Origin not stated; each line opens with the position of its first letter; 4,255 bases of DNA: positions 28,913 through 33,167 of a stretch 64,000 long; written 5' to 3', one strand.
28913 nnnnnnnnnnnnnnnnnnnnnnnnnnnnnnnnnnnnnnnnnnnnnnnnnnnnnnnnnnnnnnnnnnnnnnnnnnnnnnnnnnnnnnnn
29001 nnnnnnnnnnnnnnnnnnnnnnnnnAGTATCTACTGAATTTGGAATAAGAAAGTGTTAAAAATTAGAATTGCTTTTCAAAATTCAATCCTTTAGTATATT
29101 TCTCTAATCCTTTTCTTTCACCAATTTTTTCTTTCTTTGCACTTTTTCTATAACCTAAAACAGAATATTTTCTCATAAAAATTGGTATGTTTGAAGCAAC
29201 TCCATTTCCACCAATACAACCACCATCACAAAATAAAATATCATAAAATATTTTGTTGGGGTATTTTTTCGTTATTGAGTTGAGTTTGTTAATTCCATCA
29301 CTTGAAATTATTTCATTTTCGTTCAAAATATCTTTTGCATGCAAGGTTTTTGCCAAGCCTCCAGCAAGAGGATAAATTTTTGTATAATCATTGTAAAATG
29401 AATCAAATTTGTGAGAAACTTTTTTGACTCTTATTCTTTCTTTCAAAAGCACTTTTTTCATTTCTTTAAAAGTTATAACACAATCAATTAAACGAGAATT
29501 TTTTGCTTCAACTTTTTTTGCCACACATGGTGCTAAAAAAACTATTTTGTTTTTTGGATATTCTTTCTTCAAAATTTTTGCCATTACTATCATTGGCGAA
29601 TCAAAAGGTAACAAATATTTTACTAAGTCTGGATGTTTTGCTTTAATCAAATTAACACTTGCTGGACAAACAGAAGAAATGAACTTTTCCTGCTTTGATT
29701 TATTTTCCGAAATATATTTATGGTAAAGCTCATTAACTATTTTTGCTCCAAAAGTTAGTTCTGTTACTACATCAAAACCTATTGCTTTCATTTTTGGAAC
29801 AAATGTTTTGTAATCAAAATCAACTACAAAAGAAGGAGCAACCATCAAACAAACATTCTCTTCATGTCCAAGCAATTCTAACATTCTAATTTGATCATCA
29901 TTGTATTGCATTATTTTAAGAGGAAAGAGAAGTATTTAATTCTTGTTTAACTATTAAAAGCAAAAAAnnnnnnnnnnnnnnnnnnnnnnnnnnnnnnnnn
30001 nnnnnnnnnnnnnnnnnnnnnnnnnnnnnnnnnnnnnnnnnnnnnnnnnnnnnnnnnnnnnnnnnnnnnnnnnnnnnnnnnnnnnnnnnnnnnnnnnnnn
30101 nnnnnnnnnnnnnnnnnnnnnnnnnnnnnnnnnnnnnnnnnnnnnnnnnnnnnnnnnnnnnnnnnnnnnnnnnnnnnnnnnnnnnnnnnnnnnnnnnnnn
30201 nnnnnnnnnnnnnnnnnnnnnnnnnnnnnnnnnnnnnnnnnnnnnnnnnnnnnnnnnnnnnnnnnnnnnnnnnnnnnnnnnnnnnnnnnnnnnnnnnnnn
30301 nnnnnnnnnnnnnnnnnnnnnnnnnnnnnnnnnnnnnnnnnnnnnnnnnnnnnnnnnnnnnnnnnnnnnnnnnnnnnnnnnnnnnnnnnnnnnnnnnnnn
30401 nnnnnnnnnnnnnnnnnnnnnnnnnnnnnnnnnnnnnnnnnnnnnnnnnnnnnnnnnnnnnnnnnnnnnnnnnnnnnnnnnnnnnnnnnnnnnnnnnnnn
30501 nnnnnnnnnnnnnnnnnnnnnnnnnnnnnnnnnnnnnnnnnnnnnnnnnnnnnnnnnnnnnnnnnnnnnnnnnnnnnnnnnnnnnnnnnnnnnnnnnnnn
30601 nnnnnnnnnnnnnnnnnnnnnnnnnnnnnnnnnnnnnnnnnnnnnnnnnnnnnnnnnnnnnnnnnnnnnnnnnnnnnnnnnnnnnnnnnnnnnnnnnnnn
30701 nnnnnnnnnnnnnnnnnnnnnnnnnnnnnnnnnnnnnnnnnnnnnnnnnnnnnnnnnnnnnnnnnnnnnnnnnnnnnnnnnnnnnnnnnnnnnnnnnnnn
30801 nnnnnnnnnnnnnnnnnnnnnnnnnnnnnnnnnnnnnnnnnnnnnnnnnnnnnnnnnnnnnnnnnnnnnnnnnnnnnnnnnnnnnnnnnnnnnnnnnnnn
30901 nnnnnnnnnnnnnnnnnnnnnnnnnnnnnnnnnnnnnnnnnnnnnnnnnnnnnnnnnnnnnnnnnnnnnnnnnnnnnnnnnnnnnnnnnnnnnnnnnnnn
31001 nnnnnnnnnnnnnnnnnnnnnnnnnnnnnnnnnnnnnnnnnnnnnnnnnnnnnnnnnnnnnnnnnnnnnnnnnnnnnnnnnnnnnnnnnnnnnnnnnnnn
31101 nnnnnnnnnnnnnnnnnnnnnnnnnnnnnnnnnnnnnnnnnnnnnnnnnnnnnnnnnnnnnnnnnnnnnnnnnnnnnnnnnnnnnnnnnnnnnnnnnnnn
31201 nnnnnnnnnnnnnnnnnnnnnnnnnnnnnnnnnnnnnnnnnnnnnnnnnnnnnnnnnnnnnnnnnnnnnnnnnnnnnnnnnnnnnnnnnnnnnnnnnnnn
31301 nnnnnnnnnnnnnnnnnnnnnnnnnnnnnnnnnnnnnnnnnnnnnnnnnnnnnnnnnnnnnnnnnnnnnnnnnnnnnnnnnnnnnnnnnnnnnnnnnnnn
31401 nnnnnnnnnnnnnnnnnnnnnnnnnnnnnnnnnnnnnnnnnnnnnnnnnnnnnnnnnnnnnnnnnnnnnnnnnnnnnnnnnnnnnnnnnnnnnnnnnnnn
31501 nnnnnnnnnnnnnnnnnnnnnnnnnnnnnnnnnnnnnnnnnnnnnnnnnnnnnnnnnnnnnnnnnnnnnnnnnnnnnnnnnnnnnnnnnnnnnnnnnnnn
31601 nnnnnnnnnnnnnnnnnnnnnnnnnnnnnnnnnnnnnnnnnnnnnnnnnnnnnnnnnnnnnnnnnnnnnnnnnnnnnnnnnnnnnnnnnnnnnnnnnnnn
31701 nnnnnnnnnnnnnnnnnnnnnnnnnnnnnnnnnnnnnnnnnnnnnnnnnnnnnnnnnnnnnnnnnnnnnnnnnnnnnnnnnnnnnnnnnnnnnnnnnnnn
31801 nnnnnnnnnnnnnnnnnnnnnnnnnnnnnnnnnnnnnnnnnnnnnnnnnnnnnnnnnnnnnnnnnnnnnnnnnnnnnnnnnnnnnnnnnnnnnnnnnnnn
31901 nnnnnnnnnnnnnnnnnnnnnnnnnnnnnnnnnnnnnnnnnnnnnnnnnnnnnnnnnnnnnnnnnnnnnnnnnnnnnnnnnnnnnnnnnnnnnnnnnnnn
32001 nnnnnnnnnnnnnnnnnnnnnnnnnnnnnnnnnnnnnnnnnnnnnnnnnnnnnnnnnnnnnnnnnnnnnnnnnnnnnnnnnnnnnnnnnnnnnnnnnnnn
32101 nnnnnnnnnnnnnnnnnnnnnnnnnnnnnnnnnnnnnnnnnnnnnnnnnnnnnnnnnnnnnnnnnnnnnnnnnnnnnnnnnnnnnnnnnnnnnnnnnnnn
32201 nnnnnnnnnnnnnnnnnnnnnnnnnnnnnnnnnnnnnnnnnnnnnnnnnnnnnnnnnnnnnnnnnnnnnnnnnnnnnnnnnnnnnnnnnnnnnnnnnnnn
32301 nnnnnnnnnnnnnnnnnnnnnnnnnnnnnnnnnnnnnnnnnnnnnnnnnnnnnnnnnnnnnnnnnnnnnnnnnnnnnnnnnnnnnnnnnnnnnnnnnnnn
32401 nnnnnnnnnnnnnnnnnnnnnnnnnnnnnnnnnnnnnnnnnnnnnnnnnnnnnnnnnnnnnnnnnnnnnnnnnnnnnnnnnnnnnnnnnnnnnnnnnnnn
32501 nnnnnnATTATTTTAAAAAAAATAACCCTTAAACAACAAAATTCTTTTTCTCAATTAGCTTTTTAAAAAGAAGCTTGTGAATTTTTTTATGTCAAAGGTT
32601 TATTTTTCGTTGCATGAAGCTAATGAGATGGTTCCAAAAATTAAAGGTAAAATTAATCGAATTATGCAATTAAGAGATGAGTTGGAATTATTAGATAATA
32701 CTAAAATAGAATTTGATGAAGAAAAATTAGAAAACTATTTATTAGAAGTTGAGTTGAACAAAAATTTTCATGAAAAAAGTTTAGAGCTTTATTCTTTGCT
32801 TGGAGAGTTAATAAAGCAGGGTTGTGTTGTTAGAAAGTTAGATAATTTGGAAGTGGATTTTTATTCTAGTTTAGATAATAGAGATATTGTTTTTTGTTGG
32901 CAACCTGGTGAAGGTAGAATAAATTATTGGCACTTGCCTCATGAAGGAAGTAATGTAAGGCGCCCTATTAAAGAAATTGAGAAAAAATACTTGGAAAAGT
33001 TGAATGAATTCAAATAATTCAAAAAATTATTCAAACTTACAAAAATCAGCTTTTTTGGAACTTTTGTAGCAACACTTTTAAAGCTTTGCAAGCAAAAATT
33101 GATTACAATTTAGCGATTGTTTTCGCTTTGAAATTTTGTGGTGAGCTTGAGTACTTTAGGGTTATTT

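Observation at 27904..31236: Operon-like minus-strand cluster: U32 Fe-S protein, ultra-compact [FeFe]-hydrogenase H-domain homolog, anSME-like radical SAM/SPASM enzyme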

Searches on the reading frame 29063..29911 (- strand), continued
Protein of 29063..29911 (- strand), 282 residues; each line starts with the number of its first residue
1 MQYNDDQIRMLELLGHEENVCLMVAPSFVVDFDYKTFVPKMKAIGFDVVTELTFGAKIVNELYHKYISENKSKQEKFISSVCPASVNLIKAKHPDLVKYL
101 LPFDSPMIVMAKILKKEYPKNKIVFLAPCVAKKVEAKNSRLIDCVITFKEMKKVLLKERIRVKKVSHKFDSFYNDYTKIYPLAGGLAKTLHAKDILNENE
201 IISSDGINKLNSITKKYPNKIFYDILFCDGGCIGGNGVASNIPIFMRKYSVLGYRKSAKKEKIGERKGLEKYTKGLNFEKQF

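Call 15: find_related_loci(query=A1, collection=genome_contigs, flank=10000)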
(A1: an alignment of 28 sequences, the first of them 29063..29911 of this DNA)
Query A1 (282 aa) in genome_contigs; peptide patterns used: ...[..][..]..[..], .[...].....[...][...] (x = any residue, [..] = any of these).
491 stretches matched a pattern; 274 encode a relative of the query (tblastn E <= 1e-3); the best 80 are kept; 80 distinct loci.
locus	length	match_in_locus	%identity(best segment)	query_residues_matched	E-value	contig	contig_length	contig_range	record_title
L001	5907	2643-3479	71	4-282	7e-135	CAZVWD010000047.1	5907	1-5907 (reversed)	MAG TPA_asm: uncultured archaeon isolate SRP178699_co2_403 genome assembly, contig: NODE_16199_length_5907_cov_4.971634,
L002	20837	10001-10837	66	2-282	5e-123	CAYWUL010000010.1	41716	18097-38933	MAG TPA_asm: uncultured archaeon isolate SRP178699_co2_500 genome assembly, contig: NODE_331_length_41716_cov_8.558364,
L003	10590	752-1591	65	3-282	5e-121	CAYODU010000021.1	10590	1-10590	MAG TPA_asm: uncultured archaeon isolate SRP178699_co1_626 genome assembly, contig: NODE_8583_length_10590_cov_5.636355,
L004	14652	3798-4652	66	2-282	2e-119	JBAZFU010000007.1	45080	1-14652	MAG: archaeon isolate SO_2017_LW3_27 NODE_1814_length_45080_cov_1.581607_LW162_2017, whole genome shotgun sequence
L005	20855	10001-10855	64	1-282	4e-119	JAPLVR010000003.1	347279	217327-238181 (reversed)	MAG: Candidatus Iainarchaeum archaeon isolate LacPavin_0920_SED1_MAG_42_29 LacPavin_0920_SED1_scaffold_391753, whole gen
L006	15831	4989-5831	62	3-282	3e-116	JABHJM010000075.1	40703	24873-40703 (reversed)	MAG: Candidatus Iainarchaeum archaeon isolate SI037_bin87 k141_596301, whole genome shotgun sequence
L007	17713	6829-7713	60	3-282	1e-115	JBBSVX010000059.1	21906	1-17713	MAG: archaeon isolate H43-bin240_1 H43_bin240_1_000000000059, whole genome shotgun sequence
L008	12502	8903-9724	65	3-277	2e-114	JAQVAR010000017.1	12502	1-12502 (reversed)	MAG: Candidatus ainarchaeum sp. isolate STD2_46 NODE_19514_length_12502_cov_4.835071_Sandtown_D2, whole genome shotgun s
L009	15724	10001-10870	59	3-282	2e-113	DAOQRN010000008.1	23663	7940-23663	MAG TPA_asm: archaeon isolate AMR_MDS_1191 NODE_1387_length_23663_cov_7.441715, whole genome shotgun sequence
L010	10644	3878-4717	62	2-282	3e-113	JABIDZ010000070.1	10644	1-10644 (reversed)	MAG: Candidatus Iainarchaeum archaeon isolate SI048_bin86 k141_18589, whole genome shotgun sequence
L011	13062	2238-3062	62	2-277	8e-111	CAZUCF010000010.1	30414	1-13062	MAG TPA_asm: uncultured archaeon isolate SRP263991_co2_249 genome assembly, contig: NODE_1497_length_30414_cov_16.897592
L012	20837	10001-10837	61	2-277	9e-110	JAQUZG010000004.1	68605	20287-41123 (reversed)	MAG: Candidatus ainarchaeum sp. isolate STD2_255 NODE_1345_length_68605_cov_18.253264_Sandtown_D2, whole genome shotgun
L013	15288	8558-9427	60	3-281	3e-109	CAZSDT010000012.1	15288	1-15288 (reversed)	MAG TPA_asm: uncultured archaeon isolate SRP263991_co4_519 genome assembly, contig: NODE_5755_length_15288_cov_6.248933,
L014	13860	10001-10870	59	3-282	2e-109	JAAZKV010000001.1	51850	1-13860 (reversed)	MAG: Candidatus Iainarchaeum archaeon isolate AS22ysBPME_79 886_AS22, whole genome shotgun sequence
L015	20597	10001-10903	57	3-280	5e-109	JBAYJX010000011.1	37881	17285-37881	MAG: archaeon isolate SO_2016_GW1_66 scaffold02002_OW334_2016, whole genome shotgun sequence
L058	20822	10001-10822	44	12-282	1e-67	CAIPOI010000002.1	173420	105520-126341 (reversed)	uncultured archaeon isolate LaPlata_bin-1599 genome assembly, contig: bin-1599:2/8, whole genome shotgun sequence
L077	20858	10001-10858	42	1-281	9e-66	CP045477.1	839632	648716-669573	MAG: Candidatus Forterrea multitransposorum CG_2015-17_Forterrea_25_41 chromosome, complete genome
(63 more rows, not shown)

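Call 35: predict_structure(alignment_id=A1)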
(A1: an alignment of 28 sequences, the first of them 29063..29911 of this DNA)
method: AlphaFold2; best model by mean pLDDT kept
length: 282 residues; sequences in the alignment: 28
mean_pLDDT: 90.4   pTM: 0.90
mean pLDDT of the five models: 90.4, 89.4, 88.7, 88.1, 88.0
residues with pLDDT >= 90: 205; 70-90: 64; 50-70: 13; < 50: 0
segments of 3 or more residues with pLDDT < 50: none
pLDDT, mean of each block of 10 residues (from residue 1): 93 90 95 96 96 91 95 93 93 93 96 95 97 95 98 96 93 76 82 86 80 79 91 93 94 89 68 90 86
secondary structure, 60 per line:
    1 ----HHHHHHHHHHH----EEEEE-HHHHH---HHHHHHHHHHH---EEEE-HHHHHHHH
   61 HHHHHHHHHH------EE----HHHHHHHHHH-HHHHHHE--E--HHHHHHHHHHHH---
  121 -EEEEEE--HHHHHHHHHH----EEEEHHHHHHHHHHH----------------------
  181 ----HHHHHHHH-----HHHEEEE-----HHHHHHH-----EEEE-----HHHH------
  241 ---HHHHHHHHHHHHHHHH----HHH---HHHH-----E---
elements in order: H5-15 E20-24 H26-30 H34-44 E48-51 H53-70 H83-92 H94-99 H106-117 E122-127 H130-139 E144-147 H148-158 H185-192 E201-204 H210-216 E222-225 H231-234 H244-259 H270-273

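Call 38: fold_search(model_id=the predicted structure, library=pdb)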
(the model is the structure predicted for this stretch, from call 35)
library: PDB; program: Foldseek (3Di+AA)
matches with E <= 10: 816; with E <= 0.001: 74
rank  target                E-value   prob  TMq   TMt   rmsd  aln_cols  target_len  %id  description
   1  6ttl_A                3.0e-15  1.00  0.76  0.46   4.2       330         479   20  crystal structure of [FeFe]-hydrogenase CbA5H (partial) from Clostridium beijerinckii in Hinact state (released 2020-12-09)
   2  7p5h_A                7.6e-15  1.00  0.77  0.41   4.2       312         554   22  TmHydABC- D2 map (released 2022-09-14)
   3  7p8n_a                8.6e-15  1.00  0.78  0.36   4.4       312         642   21  TmHydABC- T. maritima hydrogenase with bridge closed (released 2022-09-14)
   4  9f46_B                8.6e-15  1.00  0.77  0.37   3.8       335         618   19  crystal structure of apo-[FeFe]-hydrogenase CbA5H from Clostridium beijerinckii (released 2024-12-18)
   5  8a6t_A                1.7e-14  1.00  0.77  0.39   4.0       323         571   18  Cryo-EM structure of the electron bifurcating Fe-Fe hydrogenase HydABC complex from Thermoanaerobacter kivui in the re (released 2023-02-15)
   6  8zqd_A                2.2e-14  1.00  0.77  0.37   3.6       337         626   20  Anaerobically isolated active [FeFe]-hydrogenase CbA5H (released 2025-01-01)
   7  9f46_A                7.9e-14  1.00  0.74  0.36   4.4       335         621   20  crystal structure of apo-[FeFe]-hydrogenase CbA5H from Clostridium beijerinckii (released 2024-12-18)
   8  7q4w_A                9.5e-14  1.00  0.77  0.39   3.7       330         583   18  CryoEM structure of electron bifurcating Fe-Fe hydrogenase HydABC complex A. woodii in the oxidised state (released 2023-02-15)
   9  6gly_B                1.1e-13  1.00  0.76  0.39   3.7       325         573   19  [FeFe]-hydrogenase CpI from Clostridium pasteurianum, variant C299A (released 2018-11-07)
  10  6gm8_B                2.1e-13  1.00  0.73  0.38   4.1       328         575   19  [FeFe]-hydrogenase CpI from Clostridium pasteurianum, variant E282Q (released 2018-11-07)
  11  7qv7_D                4.1e-13  1.00  0.71  0.46   4.7       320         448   18  Cryo-EM structure of Hydrogen-dependent CO2 reductase. (released 2022-07-06)
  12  5byr_A                6.0e-13  1.00  0.73  0.38   4.0       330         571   19  Semisynthetic [FeFe]-hydrogenase CpI with propane-dithiolato-bridged [2Fe] cofactor (released 2015-11-11)
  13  5la3_B                8.1e-13  1.00  0.77  0.39   3.6       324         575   19  [FeFe]-hydrogenase CpI from Clostridium pasteurianum, variant E279A (released 2017-06-21)
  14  6gm0_B                8.1e-13  1.00  0.75  0.39   4.0       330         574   19  [FeFe]-hydrogenase CpI from Clostridium pasteurianum, variant E279Q (released 2018-11-07)
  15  5oef_B                8.1e-13  1.00  0.72  0.38   4.5       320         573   20  Active semisynthetic [FeFe]-hydrogenase CpI with aza-diselenato-bridged [2Fe] cofactor (released 2017-11-29)
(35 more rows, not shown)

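Call 45: search_protein_representatives(protein=window:29063-29911:-)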
Query: 282 residues. Proteins with E-value up to 0.001 (for the whole library): 2354; up to 1e-10: 1225; up to 1e-30: 50. The best 150 are listed.
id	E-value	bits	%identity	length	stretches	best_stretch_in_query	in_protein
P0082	1.6e-94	332.6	62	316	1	3-280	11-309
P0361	4.5e-71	255.7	50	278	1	16-282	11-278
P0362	1.5e-65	237.7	49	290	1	9-280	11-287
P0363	7.0e-65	235.4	48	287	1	14-282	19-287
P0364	8.7e-65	235.1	48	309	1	4-279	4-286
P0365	2.1e-64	233.9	45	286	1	6-282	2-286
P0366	8.5e-64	231.9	45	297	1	10-279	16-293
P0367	1.3e-59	218.1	40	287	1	4-282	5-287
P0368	1.8e-56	207.9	45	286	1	10-282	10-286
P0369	1.0e-55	205.4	42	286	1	9-282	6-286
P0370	1.2e-54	201.9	42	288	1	11-276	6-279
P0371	2.3e-54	201.0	39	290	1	4-282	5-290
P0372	3.6e-54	200.3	43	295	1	9-279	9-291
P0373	5.3e-47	176.8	36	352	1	4-264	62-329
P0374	5.7e-47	176.7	38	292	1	3-275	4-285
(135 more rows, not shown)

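Call 59: find_encoding_contigs(protein=P0001, flank=10000, max_places=2)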
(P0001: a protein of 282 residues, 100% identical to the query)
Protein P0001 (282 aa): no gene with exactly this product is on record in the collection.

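Call 60: list_cluster_members(proteins=[P0001, P0121, P0241])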
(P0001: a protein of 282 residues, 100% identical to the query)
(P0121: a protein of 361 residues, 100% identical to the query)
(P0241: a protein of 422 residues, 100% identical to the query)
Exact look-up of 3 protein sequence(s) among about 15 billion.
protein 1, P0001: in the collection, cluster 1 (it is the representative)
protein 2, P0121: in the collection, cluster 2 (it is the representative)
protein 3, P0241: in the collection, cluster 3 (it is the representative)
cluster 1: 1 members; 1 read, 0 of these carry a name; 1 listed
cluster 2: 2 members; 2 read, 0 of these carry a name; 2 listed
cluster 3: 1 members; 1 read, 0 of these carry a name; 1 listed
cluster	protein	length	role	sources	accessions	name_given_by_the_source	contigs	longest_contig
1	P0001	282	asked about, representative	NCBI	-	-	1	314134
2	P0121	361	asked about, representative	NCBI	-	-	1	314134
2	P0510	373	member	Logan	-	-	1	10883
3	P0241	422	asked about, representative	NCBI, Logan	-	-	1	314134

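Call 62: search_protein_families(library=pfam, proteins=[L077:8974-9987:+, L077:10865-11284:-, L077:11281-12156:-, L077:12163-13608:-, L077:13616-14383:-, L058:10831-11964:-, L058:6709-8238:+, L058:8235-9074:+], max_evalue=0.01)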
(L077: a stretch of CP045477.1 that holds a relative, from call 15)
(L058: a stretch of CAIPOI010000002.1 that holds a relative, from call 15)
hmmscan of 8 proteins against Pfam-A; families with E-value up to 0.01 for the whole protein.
L077:8974-9987:+ (337 aa): 2 families
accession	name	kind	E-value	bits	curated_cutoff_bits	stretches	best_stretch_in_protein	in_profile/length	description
PF08608.17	Wyosine_form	-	1e-18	67.7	22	1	266-326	2-62/63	Wyosine base formation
PF04055.27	Radical_SAM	-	3.3e-13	50.6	29.5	1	78-252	6-157/166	Radical SAM superfamily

L077:10865-11284:- (139 aa): 1 family
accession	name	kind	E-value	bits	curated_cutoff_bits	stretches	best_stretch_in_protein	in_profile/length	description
PF01592.21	NifU_N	-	2.8e-20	73.2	22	1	9-127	4-123/127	NifU-like N terminal domain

L077:11281-12156:- (291 aa): 1 family
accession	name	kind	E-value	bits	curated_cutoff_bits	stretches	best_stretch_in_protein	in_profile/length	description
PF01458.23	SUFBD_core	-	1.4e-31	110.2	27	1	133-267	98-232/232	SUF system FeS cluster assembly, SufBD core domain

L077:12163-13608:- (481 aa): 2 families
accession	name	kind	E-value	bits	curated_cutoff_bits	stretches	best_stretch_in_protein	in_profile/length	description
PF01458.23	SUFBD_core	-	7.1e-81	271.5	27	1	218-452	1-232/232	SUF system FeS cluster assembly, SufBD core domain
PF19295.5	SufBD_N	-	6.6e-14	52.4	23.5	1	58-215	22-171/172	SufBD protein N-terminal region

L077:13616-14383:- (255 aa): 6 families
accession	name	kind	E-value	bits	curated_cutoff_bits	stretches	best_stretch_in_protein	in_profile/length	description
PF00005.33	ABC_tran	-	3.3e-20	73.5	25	1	21-172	1-135/137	ABC transporter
PF02463.25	SMC_N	-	2.6e-09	37.3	40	1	30-213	23-205/220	RecF/RecN/SMC N terminal domain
PF13555.12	AAA_29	-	0.00047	20.3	27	1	24-47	15-38/61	P-loop containing region of AAA domain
PF13476.12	AAA_23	-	0.0022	19.1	27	1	16-51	11-39/201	AAA domain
PF13304.12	AAA_21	-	0.005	17.4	27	0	33-47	1-15/304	AAA domain, putative AbiEii toxin, Type IV TA system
PF03193.22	RsgA_GTPase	-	0.0055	17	30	1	8-59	84-134/174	RsgA GTPase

L058:10831-11964:- (377 aa): 3 families
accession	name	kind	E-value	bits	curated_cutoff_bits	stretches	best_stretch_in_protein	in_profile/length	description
PF04055.27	Radical_SAM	-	1.2e-16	61.7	29.5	1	7-167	3-156/166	Radical SAM superfamily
PF13353.11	Fer4_12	-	2.2e-08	34.9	22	1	8-128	12-121/137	4Fe-4S single cluster domain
PF02348.25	CTP_transf_3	-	0.0098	16.1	22.6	0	51-112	79-121/217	Cytidylyltransferase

L058:6709-8238:+ (509 aa): 4 families
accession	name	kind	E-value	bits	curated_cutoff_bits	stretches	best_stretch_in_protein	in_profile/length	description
PF01855.24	POR_N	-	1.4e-41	143.2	27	1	168-362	2-195/231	Pyruvate flavodoxin/ferredoxin oxidoreductase, thiamine diP-bdg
PF01558.24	POR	-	2.7e-14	54.2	27.4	1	11-92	1-84/173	Pyruvate ferredoxin/flavodoxin oxidoreductase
PF02780.25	Transketolase_C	-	0.00018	21.9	25.9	1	406-466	11-72/124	Transketolase, C-terminal domain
PF17147.9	PFOR_II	-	0.0017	19.1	27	1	407-490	3-92/102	Pyruvate:ferredoxin oxidoreductase core domain II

L058:8235-9074:+ (279 aa): 2 families
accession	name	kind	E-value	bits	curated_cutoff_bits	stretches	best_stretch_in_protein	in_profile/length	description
PF02775.26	TPP_enzyme_C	-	1.3e-30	106.7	21.9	1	63-209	2-151/151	Thiamine pyrophosphate enzyme, C-terminal TPP binding domain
PF12367.13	PFO_beta_C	-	1.5e-11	44.6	24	1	221-278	12-62/66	Pyruvate ferredoxin oxidoreductase beta subunit C terminal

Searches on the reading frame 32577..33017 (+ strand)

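Call 3: search_protein_families(library=pfam, proteins=[window:32577-33017:+], max_evalue=0.01)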
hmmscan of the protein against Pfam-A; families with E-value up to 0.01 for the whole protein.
window:32577-33017:+ (146 aa): 1 family
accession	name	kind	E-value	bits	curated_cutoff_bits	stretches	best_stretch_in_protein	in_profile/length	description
PF09969.14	DUF2203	-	4.7e-25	89.1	24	1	9-131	2-122/122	Uncharacterized conserved protein (DUF2203)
